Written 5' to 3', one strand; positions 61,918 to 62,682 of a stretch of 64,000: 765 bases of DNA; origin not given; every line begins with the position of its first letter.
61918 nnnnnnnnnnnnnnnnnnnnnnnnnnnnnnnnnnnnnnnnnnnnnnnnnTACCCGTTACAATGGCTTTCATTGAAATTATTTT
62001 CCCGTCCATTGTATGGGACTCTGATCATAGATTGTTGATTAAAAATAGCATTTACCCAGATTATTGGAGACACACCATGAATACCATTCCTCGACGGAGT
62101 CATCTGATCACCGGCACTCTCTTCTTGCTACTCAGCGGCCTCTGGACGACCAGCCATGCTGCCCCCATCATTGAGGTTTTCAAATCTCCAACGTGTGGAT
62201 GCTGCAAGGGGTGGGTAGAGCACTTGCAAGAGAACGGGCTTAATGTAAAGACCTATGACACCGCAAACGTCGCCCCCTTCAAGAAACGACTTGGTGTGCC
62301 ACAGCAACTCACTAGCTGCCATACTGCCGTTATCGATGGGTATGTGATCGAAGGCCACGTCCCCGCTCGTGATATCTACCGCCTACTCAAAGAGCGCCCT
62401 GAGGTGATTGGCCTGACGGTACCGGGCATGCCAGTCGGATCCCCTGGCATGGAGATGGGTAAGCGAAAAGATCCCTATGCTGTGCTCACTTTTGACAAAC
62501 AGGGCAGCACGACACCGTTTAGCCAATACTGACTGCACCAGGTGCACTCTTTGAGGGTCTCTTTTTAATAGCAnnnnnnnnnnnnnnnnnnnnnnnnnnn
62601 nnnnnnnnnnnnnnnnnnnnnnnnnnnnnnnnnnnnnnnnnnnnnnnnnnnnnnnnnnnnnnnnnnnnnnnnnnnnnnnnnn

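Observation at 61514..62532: Second, divergently arranged cytochrome c – DUF411 pair paralogous to the copA-linked genes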

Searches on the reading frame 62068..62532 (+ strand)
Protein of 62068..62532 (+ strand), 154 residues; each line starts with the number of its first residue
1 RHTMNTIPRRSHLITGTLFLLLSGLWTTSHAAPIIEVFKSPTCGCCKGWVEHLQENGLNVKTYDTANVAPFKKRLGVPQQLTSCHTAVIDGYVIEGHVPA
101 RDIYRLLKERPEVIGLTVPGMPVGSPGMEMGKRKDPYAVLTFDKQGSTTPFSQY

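Call 5: search_protein_families(library=pfam, proteins=[window:62068-62532:+], max_evalue=0.01)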
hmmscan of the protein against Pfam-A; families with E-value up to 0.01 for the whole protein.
window:62068-62532:+ (154 aa): 1 family
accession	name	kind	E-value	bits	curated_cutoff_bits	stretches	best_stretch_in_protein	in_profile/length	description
PF04214.18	DUF411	-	2e-28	98.3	27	1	81-128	1-48/48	Protein of unknown function, DUF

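Call 7: search_protein_families(library=ncbifam, proteins=[window:62068-62532:+], max_evalue=0.01)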
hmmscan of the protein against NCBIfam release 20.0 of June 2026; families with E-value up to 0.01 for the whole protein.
window:62068-62532:+ (154 aa): 0 families

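Call 9: search_solved_structures(query=window:62068-62532:+, max_evalue=0.01, show_alignments=1)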
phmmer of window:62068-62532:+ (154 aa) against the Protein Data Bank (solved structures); distinct sequences matched with E-value up to 0.01: 3.
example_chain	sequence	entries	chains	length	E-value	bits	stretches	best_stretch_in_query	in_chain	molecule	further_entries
6wis_A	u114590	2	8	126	1.3e-38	135.4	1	35-154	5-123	DUF411 domain-containing protein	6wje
3zit_A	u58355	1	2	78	0.0047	19.8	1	35-97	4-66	THIOREDOXIN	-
3zij_A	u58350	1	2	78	0.0047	19.8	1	35-97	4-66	THIOREDOXIN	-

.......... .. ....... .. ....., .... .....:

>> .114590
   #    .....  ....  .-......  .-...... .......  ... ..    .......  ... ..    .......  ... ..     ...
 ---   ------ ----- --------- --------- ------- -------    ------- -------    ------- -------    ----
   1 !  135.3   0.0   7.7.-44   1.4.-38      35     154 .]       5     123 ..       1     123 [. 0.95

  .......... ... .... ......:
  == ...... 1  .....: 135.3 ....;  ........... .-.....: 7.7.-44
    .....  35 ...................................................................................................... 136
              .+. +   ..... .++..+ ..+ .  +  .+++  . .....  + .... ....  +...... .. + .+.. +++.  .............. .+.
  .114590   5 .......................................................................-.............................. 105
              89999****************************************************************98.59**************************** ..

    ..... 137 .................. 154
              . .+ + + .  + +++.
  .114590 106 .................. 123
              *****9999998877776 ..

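Call 72: find_homologous_proteins(query=window:62068-62532:+, max_evalue=1e-10)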
Query window:62068-62532:+ (154 aa): 7994 proteins with E <= 1e-10 among 8000 candidates; the best 120 are listed.
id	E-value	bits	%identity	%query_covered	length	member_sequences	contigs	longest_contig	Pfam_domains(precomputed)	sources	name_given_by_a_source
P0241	6.8e-99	346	99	98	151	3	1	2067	PF04214.19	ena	-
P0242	3.0e-73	263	77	98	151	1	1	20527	PF04214.19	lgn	-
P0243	5.9e-68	245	69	98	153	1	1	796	PF04214.19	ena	-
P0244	3.7e-55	204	65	82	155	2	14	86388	PF04214.19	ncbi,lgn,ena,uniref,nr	ncbi:MAG: DUF411 domain-containing protein [Gammaproteobacteria bacterium]|uniref:DUF411 domain-cont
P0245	1.0e-53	199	62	82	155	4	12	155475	PF04214.19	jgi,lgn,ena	-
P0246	2.5e-53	198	64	81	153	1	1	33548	PF04214.19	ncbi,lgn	-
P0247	5.2e-52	194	65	89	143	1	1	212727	PF04214.19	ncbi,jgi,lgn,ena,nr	ncbi:MAG: DUF411 domain-containing protein [Gammaproteobacteria bacterium]|nr:DUF411 domain-containi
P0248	5.3e-52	194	61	81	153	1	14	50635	PF04214.19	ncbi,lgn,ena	-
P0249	7.0e-52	193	59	96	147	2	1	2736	PF04214.19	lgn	-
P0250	7.9e-52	193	66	79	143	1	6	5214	PF04214.19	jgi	jgi:hypothetical protein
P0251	1.3e-51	192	62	83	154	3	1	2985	PF04214.19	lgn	-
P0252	1.9e-51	192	67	80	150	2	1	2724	PF04214.19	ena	-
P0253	2.7e-51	191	68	81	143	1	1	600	PF04214.19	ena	-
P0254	2.9e-51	191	64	89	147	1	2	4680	PF04214.19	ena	-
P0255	4.1e-51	191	55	96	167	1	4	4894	PF04214.19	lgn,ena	-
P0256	5.4e-51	190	63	83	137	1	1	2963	PF04214.19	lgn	-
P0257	6.5e-51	190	64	84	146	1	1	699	PF04214.19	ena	-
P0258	7.0e-51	190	63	83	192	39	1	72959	PF04214.19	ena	-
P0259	7.9e-51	190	62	92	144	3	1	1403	PF04214.19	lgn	-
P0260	1.2e-50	189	59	92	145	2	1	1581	PF04214.19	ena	-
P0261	1.4e-50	189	64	77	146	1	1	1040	PF04214.19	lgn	-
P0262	3.0e-50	188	61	92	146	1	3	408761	PF04214.19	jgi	-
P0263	3.0e-50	188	62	93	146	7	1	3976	PF04214.19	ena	-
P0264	4.7e-50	187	57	94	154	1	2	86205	PF04214.19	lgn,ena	-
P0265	7.0e-50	187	64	88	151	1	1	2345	PF04214.19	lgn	-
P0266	1.0e-49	186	54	95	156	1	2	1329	PF04214.19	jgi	jgi:hypothetical protein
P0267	1.1e-49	186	65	80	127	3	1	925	PF04214.19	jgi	-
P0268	1.1e-49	186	60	92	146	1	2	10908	PF04214.19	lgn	-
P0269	1.2e-49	186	63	88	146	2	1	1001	PF04214.19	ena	-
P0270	1.4e-49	186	66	79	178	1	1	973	PF04214.19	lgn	-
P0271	2.0e-49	185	58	98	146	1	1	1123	PF04214.19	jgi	jgi:hypothetical protein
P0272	2.0e-49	185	63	87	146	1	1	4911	PF04214.19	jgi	-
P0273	2.1e-49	185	60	89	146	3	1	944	PF04214.19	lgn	-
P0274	2.3e-49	185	63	78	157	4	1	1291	PF04214.19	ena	-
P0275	2.4e-49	185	62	88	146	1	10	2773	PF04214.19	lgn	-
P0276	2.6e-49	185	63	88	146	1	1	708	PF04214.19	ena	-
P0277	4.0e-49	184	56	94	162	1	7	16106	PF04214.19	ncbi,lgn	-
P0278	4.1e-49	184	63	78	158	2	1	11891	PF04214.19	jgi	jgi:hypothetical protein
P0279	6.0e-49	184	66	78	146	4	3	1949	PF04214.19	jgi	jgi:hypothetical protein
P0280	6.2e-49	184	60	94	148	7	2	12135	PF04214.19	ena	-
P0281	6.8e-49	183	57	94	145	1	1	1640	PF04214.19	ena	-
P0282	6.8e-49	183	57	88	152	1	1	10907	PF04214.19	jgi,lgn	jgi:hypothetical protein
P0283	6.8e-49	183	57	92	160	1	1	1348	PF04214.19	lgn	-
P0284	7.7e-49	183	58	99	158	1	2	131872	PF04214.19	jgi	-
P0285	7.7e-49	183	62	87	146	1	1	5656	PF04214.19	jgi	jgi:hypothetical protein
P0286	7.7e-49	183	58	94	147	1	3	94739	PF04214.19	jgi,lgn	jgi:hypothetical protein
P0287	7.9e-49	183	58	98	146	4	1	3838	PF04214.19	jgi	jgi:hypothetical protein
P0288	8.3e-49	183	54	94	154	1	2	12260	PF04214.19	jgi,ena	-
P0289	9.0e-49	183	60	87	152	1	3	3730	PF04214.19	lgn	-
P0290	9.5e-49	183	58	95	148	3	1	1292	PF04214.19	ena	-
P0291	9.6e-49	183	61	88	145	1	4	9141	PF04214.19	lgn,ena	-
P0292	1.0e-48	183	58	92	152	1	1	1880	PF04214.19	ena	-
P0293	1.2e-48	183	59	98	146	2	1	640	PF04214.19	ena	-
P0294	1.2e-48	183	57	93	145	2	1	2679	PF04214.19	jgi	jgi:hypothetical protein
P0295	1.3e-48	183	63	78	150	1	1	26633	PF04214.19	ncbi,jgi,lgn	-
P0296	1.3e-48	183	58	86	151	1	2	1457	PF04214.19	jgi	-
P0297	1.3e-48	183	62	80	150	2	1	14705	PF04214.19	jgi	jgi:hypothetical protein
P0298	1.3e-48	183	59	93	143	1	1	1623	PF04214.19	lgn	-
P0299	1.3e-48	183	61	88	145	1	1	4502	PF04214.19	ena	-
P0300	1.3e-48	182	58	88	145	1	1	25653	PF04214.19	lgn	-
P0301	1.4e-48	182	60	92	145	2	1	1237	PF04214.19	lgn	-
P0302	1.5e-48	182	63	89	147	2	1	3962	PF04214.19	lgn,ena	-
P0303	1.6e-48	182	57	95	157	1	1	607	PF04214.19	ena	-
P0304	1.6e-48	182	60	79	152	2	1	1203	PF04214.19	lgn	-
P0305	1.7e-48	182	59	98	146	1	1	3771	PF04214.19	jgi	jgi:hypothetical protein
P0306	1.8e-48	182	56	92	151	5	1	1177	PF04214.19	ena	-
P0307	1.9e-48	182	58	81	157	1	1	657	PF04214.19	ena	-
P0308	2.3e-48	182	64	81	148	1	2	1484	PF04214.19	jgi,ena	-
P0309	2.5e-48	182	63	80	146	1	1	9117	PF04214.19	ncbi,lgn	ncbi:MAG: DUF411 domain-containing protein [Thiobacillus sp.]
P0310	2.5e-48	182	58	89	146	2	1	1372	PF04214.19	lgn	-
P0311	2.5e-48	182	58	90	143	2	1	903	PF00462.31,PF04214.19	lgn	-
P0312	2.5e-48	182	56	92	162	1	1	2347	PF04214.19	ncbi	-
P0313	2.6e-48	182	57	93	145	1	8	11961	PF04214.19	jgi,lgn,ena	jgi:hypothetical protein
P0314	3.0e-48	181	62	84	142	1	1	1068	PF04214.19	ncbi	-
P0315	3.0e-48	181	60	89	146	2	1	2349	PF04214.19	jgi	-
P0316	3.1e-48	181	57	93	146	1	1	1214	PF04214.19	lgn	-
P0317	3.3e-48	181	55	94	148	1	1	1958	PF04214.19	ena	-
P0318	3.7e-48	181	58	92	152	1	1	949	PF04214.19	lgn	-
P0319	3.7e-48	181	58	90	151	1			PF04214.19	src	-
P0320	3.7e-48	181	58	82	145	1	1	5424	PF04214.19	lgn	-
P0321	4.0e-48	181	64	78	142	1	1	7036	PF04214.19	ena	-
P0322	4.3e-48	181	58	86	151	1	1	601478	PF04214.19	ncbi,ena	-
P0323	4.8e-48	181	55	90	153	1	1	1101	PF04214.19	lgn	-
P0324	4.8e-48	181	59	98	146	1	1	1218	PF04214.19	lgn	-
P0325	4.8e-48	181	55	94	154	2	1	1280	PF04214.19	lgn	-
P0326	4.9e-48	181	61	88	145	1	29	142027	PF04214.19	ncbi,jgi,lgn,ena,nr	ncbi:MAG: DUF411 domain-containing protein [Thiobacillus sp.]|nr:DUF411 domain-containing protein [T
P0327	5.1e-48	181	56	89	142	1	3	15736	PF04214.19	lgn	-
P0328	5.2e-48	181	64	78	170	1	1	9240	PF04214.19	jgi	-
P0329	5.3e-48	181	61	88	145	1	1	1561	PF04214.19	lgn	-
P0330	5.4e-48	181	56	89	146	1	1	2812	PF04214.19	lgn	-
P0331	5.4e-48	181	57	86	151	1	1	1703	PF04214.19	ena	-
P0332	5.7e-48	180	60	88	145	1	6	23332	PF04214.19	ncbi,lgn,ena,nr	ncbi:MAG: DUF411 domain-containing protein [Betaproteobacteria bacterium]|nr:DUF411 domain-containin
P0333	5.7e-48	180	62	77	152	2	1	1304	PF04214.19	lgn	-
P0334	5.7e-48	180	62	87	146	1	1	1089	PF04214.19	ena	-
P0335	5.9e-48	180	60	88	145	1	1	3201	PF04214.19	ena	-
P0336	5.9e-48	180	59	93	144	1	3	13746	PF04214.19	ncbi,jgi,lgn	jgi:hypothetical protein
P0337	5.9e-48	180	59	93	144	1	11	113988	PF04214.19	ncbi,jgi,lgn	jgi:hypothetical protein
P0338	6.0e-48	180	61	88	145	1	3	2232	PF04214.19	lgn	-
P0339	6.0e-48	180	54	92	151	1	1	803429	PF04214.19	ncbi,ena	-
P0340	6.4e-48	180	57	88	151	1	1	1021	PF04214.19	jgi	jgi:hypothetical protein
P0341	6.7e-48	180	53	98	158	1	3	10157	PF04214.19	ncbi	-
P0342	6.8e-48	180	63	78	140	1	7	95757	PF04214.19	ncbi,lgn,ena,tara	tara:strand:- start:135 stop:557 length:423 start_codon:yes stop_codon:yes gene_type:complete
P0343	6.8e-48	180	61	88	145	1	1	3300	PF04214.19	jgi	-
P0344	7.0e-48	180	59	87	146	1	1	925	PF04214.19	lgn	-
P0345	7.0e-48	180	61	86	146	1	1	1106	PF04214.19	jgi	jgi:hypothetical protein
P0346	7.6e-48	180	55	94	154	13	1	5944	PF04214.19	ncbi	-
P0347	7.9e-48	180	62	87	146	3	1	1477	PF04214.19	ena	-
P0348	9.1e-48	180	63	81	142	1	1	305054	PF04214.19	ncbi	-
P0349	9.7e-48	180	63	78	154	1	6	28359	PF04214.19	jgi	jgi:hypothetical protein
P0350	9.7e-48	180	58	92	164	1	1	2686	PF04214.19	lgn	-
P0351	1.0e-47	180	62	79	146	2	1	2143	PF04214.19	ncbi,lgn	-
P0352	1.0e-47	180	56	92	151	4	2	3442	PF04214.19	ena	-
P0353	1.1e-47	180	59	93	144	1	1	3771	PF04214.19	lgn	-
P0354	1.1e-47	180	65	79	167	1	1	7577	PF04214.19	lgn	-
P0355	1.1e-47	180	58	88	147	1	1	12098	PF04214.19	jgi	-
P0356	1.2e-47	179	59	81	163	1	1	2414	PF04214.19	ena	-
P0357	1.2e-47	179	60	87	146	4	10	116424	PF04214.19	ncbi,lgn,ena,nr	ncbi:MAG TPA: metal-binding protein [Gammaproteobacteria bacterium]|nr:metal-binding protein [Gammap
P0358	1.2e-47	179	61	79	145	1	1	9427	PF04214.19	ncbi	-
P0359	1.3e-47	179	63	78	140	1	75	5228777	PF04214.19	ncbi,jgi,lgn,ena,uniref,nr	ncbi:DUF411 domain-containing protein [Alloalcanivorax xenomutans]|jgi:hypothetical protein|uniref:D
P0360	1.3e-47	179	63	78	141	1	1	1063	PF04214.19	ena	-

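Call 75: find_encoding_contigs(protein=P0246, flank=5000, max_places=1)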
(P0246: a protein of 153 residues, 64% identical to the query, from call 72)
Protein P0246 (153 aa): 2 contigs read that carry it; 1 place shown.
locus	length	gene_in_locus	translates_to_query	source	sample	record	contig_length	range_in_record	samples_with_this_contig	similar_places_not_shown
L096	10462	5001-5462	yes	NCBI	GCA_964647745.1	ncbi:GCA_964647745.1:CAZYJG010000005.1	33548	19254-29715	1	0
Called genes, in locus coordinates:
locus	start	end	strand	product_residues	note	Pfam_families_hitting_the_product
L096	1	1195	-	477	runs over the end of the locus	PF00890:FAD_binding_2, PF01266:DAO (faint), PF07992:Pyr_redox_2, PF12831:FAD_oxidored, PF13450:NAD_binding_8 (weak), PF13738:Pyr_redox_3, PF00070:Pyr_redox, PF02852:Pyr_redox_dim, +2 more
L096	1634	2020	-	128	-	PF00376:MerR, PF13411:MerR_1, PF09278:MerR-DNA-bind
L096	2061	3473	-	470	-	PF00672:HAMP, PF00512:HisKA, PF02518:HATPase_c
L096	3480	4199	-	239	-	PF00072:Response_reg, PF00486:Trans_reg_C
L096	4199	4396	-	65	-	PF00403:HMA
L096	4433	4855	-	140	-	-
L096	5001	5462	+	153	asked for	PF04214:DUF411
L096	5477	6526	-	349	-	PF13795:HupE_UreJ_2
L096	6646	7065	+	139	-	PF09335:VTT_dom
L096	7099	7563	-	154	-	PF00717:Peptidase_S24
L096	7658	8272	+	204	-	PF01726:LexA_DNA_bind, PF00717:Peptidase_S24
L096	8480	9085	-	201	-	-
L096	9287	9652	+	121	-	-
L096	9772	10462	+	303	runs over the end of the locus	PF04381:RdgC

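Call 76: find_encoding_contigs(protein=P0244, flank=5000, max_places=1)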
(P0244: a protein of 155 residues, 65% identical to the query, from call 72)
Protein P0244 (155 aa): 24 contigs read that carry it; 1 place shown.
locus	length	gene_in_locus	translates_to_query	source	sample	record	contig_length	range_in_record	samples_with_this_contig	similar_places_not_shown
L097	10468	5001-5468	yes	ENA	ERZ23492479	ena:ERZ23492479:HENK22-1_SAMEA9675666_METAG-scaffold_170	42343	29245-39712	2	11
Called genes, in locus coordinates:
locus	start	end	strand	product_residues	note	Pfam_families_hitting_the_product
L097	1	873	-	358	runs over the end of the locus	PF08450:SGL (faint), PF25021:TEN_NHL (faint), PF13449:Phytase-like (faint), PF17170:DUF5128 (faint), PF23500:DUF7133 (faint), PF24684:Vgb_lyase, PF01436:NHL (weak)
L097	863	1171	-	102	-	PF00403:HMA (weak)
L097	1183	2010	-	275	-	-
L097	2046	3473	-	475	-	PF00672:HAMP, PF00512:HisKA, PF02518:HATPase_c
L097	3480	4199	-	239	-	PF00072:Response_reg, PF00486:Trans_reg_C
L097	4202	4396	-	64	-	PF00403:HMA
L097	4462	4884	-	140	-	-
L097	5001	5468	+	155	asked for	PF04214:DUF411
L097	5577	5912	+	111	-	PF09335:VTT_dom (weak)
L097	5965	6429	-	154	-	PF00717:Peptidase_S24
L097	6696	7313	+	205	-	PF01726:LexA_DNA_bind (weak), PF00717:Peptidase_S24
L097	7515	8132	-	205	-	-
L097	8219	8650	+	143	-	-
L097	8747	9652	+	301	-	PF04381:RdgC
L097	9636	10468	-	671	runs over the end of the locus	PF00270:DEAD (faint), PF04851:ResIII, PF17757:UvrB_inter, PF27431:UvrB_3rd, PF00271:Helicase_C, PF12344:UvrB, PF02151:UVR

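Call 77: find_encoding_contigs(protein=P0245, flank=5000, max_places=1)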
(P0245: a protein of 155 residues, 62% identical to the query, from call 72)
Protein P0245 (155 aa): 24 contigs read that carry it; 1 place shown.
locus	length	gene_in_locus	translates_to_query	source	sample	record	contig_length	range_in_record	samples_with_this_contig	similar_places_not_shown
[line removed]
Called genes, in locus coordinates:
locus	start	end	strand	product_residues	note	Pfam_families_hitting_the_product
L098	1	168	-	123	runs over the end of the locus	PF00034:Cytochrom_C, PF13442:Cytochrome_CBB3 (weak)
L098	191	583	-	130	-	PF00034:Cytochrom_C, PF13442:Cytochrome_CBB3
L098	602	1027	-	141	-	PF14347:DUF4399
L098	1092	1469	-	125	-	-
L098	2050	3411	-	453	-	PF00672:HAMP, PF00512:HisKA (weak), PF02518:HATPase_c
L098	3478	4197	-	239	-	PF00072:Response_reg, PF00486:Trans_reg_C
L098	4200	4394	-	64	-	PF00403:HMA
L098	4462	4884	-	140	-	-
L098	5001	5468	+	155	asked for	PF04214:DUF411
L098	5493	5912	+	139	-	PF09335:VTT_dom (faint)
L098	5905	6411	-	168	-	PF00717:Peptidase_S24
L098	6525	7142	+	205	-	PF00717:Peptidase_S24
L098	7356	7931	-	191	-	-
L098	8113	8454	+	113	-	-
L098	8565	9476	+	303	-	PF04381:RdgC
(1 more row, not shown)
